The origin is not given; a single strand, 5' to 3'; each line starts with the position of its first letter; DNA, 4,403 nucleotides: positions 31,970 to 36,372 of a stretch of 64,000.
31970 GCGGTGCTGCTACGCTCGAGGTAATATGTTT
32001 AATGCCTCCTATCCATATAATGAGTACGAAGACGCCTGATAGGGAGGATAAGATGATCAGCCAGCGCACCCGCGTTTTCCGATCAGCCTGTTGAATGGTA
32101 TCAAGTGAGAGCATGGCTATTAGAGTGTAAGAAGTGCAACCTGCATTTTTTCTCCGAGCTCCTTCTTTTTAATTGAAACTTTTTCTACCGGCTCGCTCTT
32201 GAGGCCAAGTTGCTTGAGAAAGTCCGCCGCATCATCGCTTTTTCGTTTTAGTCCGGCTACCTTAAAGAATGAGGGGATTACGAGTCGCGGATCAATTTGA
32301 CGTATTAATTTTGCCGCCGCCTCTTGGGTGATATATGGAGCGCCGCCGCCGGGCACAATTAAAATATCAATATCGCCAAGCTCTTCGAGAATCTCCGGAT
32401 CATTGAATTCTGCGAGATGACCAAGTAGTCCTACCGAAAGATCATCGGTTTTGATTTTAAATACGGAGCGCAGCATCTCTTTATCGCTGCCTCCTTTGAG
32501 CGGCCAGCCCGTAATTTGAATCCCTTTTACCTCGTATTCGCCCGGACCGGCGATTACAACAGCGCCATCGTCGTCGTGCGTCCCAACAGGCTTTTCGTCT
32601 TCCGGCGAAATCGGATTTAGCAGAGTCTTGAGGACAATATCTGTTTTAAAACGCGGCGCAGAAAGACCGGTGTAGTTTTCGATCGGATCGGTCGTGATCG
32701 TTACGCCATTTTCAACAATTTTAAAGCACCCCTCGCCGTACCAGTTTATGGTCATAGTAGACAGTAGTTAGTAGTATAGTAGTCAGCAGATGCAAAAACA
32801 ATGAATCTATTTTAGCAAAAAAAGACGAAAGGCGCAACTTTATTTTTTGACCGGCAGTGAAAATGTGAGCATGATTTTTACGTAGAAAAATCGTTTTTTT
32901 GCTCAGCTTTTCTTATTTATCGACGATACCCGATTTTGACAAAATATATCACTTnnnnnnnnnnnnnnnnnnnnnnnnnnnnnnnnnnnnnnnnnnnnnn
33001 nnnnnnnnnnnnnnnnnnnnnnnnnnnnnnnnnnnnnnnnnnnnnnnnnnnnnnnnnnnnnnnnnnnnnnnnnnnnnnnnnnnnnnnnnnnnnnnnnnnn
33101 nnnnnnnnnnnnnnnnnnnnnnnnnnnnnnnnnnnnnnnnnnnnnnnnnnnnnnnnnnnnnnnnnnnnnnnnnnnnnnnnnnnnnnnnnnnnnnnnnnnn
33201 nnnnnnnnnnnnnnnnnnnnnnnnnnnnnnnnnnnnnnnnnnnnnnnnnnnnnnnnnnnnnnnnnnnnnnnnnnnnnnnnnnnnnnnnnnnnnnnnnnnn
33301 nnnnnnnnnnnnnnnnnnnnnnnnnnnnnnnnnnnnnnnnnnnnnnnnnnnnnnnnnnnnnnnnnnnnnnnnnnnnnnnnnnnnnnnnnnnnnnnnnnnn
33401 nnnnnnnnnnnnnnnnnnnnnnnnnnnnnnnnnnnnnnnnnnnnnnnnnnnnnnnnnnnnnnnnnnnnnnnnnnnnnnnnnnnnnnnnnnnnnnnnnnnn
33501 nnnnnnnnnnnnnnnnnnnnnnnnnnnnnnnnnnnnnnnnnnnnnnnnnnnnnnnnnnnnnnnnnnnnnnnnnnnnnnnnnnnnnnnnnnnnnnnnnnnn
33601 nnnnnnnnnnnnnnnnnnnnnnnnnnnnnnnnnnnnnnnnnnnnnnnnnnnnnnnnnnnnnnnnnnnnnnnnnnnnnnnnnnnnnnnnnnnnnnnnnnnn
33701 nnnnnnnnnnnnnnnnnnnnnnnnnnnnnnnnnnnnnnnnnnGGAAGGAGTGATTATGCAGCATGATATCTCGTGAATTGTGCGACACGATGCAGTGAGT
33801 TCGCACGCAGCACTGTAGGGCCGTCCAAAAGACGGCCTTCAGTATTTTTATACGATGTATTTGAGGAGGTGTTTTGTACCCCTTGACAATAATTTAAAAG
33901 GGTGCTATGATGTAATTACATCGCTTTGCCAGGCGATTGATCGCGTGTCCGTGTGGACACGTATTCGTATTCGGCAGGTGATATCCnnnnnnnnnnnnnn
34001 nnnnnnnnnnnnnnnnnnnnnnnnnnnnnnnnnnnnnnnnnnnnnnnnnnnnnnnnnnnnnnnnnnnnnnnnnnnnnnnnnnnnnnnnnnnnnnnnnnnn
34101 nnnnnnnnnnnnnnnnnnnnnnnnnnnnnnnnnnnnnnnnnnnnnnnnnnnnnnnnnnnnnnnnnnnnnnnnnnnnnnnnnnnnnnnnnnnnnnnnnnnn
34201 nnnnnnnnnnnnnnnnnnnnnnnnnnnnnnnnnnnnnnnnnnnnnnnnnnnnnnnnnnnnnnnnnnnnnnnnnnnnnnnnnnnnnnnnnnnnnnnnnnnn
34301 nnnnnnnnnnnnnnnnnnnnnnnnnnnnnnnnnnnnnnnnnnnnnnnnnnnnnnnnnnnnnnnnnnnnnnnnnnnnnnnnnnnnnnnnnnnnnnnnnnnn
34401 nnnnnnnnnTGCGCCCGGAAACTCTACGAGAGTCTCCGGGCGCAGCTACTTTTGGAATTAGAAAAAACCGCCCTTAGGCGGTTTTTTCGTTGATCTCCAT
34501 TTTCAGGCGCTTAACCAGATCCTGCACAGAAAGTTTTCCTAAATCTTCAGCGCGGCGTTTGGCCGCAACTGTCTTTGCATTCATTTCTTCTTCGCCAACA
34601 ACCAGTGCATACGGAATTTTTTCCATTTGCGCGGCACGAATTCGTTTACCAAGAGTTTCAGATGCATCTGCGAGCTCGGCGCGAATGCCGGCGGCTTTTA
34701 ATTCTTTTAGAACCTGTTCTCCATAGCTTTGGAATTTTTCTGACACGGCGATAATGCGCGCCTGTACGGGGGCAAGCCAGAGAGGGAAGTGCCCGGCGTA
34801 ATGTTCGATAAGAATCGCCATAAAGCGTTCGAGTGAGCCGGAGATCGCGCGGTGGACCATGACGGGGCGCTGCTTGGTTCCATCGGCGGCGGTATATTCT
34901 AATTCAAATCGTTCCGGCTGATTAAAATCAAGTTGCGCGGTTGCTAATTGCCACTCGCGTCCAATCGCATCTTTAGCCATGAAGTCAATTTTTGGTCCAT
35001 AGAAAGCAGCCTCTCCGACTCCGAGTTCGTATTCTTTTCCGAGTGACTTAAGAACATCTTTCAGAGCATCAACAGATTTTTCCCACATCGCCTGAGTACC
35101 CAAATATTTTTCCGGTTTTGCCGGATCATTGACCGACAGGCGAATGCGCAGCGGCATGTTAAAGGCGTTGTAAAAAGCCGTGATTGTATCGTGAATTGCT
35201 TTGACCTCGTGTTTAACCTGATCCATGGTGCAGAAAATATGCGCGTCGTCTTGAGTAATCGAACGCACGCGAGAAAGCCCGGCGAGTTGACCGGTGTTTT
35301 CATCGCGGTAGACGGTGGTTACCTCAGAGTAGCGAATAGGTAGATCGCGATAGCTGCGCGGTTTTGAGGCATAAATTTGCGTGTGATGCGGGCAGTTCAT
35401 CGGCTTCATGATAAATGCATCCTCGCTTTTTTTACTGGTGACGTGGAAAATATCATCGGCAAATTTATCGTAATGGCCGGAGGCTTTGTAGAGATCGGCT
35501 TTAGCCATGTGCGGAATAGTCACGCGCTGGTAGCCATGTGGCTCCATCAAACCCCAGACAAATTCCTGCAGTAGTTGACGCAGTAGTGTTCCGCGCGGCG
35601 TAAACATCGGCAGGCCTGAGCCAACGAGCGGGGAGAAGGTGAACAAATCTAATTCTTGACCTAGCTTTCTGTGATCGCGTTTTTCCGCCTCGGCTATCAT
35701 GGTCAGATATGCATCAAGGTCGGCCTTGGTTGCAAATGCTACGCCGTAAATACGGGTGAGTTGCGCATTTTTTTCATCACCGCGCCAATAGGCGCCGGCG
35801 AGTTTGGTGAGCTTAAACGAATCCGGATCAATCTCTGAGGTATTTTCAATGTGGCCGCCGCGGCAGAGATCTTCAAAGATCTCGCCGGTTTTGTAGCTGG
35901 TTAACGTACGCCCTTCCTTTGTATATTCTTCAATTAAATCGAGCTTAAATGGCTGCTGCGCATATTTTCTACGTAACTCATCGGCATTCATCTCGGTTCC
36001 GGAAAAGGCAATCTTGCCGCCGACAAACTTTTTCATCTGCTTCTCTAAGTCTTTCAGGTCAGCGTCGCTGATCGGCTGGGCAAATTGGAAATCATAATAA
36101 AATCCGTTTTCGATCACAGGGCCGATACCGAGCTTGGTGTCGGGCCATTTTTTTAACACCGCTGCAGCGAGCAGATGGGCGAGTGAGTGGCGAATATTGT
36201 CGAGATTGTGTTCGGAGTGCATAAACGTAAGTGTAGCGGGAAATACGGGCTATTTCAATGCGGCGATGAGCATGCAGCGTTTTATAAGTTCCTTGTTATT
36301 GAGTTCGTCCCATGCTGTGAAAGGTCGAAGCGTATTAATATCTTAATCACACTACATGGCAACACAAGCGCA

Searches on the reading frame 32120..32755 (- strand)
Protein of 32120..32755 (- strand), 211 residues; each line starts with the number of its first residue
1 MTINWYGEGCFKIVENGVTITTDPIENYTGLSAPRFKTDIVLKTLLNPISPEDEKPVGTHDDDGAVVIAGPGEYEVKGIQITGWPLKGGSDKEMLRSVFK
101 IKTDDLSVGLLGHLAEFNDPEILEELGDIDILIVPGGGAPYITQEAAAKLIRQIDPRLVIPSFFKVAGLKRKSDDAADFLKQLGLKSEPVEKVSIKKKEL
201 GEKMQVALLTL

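Call 8: search_protein_families(library=pfam, proteins=[window:32120-32755:-], max_evalue=0.01)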
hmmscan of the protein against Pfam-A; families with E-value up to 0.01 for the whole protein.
window:32120-32755:- (211 aa): 2 families
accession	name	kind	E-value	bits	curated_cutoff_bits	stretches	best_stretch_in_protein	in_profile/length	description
PF13483.12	Lactamase_B_3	-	5.9e-24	85.3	24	1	2-161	1-158/160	Beta-lactamase superfamily domain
PF12706.13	Lactamase_B_2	-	0.0002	21.5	27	1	68-161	90-197/200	Beta-lactamase superfamily domain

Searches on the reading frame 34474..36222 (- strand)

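Call 8: search_protein_families(library=pfam, proteins=[window:34474-36222:-], max_evalue=0.01)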
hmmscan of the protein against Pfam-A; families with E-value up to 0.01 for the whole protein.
window:34474-36222:- (582 aa): 4 families
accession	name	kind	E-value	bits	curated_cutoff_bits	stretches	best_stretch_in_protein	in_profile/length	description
PF00587.30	tRNA-synt_2b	-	3.6e-43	148.1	29.3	1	264-475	5-179/179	tRNA synthetase class II core domain (G, H, P, S and T)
PF03129.25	HGTP_anticodon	-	2.2e-20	73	21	1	487-574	1-92/94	Anticodon binding domain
PF07973.19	tRNA_SAD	-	9.4e-12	45.2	24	1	110-159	4-44/44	Threonyl and Alanyl tRNA synthetase second additional domain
PF12745.12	HGTP_anticodon2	-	0.0086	16.1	24.4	0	497-580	18-107/261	Anticodon binding domain of tRNAs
